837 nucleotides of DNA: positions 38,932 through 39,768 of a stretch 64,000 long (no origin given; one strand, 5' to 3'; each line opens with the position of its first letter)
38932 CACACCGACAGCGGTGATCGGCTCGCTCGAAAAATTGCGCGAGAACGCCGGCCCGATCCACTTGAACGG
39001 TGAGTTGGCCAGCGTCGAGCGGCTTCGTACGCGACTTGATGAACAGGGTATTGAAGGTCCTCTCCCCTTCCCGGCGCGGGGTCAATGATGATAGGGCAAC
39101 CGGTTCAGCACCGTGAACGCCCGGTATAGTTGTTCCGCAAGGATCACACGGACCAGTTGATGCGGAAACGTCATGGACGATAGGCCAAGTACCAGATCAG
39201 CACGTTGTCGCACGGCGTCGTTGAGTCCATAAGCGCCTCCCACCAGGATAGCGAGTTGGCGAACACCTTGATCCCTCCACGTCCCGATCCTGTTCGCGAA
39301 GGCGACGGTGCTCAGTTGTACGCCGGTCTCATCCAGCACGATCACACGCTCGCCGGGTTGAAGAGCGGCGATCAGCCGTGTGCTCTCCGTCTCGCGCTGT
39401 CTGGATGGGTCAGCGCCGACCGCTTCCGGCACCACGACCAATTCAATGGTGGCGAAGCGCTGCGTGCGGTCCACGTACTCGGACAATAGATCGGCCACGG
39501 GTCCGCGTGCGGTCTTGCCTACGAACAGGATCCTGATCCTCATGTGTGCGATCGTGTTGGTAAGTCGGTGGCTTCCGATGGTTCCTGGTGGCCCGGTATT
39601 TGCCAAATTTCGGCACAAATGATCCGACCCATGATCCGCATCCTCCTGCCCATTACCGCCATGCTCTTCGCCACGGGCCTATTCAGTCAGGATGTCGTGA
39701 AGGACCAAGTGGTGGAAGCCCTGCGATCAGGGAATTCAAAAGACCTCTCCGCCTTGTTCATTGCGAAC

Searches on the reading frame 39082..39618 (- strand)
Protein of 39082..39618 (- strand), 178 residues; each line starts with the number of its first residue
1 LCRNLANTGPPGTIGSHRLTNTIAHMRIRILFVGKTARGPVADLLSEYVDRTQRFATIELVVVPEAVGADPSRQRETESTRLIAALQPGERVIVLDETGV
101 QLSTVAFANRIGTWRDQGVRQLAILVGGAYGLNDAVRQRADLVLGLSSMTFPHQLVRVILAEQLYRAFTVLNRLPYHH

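Call 53: search_protein_families(library=pfam, proteins=[window:39082-39618:-], max_evalue=0.001)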
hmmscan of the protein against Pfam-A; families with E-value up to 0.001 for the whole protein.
window:39082-39618:- (178 aa): 1 family
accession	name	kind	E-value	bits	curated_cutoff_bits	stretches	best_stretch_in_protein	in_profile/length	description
PF02590.22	SPOUT_MTase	-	1.2e-47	162.2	27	1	26-177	1-154/154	Predicted SPOUT methyltransferase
